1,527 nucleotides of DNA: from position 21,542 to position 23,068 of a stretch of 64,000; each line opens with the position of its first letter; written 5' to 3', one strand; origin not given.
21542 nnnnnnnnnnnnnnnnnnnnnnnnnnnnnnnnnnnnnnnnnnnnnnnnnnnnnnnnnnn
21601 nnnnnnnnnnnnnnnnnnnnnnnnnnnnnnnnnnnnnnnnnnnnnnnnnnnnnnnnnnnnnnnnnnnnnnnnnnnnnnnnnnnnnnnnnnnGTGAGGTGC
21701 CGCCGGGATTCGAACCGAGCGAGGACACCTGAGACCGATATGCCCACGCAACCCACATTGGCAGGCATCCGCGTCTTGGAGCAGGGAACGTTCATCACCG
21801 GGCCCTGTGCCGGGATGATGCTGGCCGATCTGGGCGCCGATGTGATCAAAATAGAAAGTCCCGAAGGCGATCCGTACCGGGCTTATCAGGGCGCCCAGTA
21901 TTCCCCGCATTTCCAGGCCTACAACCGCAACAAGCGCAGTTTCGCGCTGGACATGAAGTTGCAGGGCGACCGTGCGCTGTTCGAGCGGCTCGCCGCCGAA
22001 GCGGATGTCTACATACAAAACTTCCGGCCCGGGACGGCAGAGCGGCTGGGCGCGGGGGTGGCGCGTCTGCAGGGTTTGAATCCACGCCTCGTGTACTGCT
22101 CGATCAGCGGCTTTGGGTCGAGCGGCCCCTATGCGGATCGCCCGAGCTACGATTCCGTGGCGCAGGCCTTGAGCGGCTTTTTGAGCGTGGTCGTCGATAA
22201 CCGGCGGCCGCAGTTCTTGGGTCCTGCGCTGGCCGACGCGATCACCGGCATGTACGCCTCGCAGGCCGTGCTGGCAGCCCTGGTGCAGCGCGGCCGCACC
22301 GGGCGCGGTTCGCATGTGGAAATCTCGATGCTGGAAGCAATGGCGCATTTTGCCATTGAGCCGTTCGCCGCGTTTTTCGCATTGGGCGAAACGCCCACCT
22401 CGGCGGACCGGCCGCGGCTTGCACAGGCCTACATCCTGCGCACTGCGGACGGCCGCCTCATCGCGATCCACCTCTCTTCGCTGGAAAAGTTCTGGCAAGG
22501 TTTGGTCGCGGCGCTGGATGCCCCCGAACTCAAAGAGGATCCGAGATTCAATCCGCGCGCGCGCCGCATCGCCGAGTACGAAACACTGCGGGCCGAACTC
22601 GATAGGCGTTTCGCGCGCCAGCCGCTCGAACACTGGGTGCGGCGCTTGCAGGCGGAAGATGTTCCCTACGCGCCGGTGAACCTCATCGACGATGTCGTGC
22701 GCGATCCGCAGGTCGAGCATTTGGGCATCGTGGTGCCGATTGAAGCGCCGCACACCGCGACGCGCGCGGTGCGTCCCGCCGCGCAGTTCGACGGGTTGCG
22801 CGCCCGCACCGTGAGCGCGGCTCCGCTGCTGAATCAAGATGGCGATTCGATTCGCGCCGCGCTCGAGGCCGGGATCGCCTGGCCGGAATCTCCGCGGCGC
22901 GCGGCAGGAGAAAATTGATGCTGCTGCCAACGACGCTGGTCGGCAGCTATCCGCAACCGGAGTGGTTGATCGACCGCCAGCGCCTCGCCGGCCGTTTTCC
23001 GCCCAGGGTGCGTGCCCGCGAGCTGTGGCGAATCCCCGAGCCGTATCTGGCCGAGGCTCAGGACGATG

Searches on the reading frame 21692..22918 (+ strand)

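Call 69: search_protein_families(library=pfam, proteins=[window:21692-22918:+], max_evalue=0.001)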
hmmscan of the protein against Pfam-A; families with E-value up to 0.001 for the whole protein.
window:21692-22918:+ (408 aa): 1 family
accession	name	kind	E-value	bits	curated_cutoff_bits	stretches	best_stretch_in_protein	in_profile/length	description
PF02515.22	CoA_transf_3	-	8.7e-111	371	23.3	1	23-383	1-365/366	CoA-transferase family III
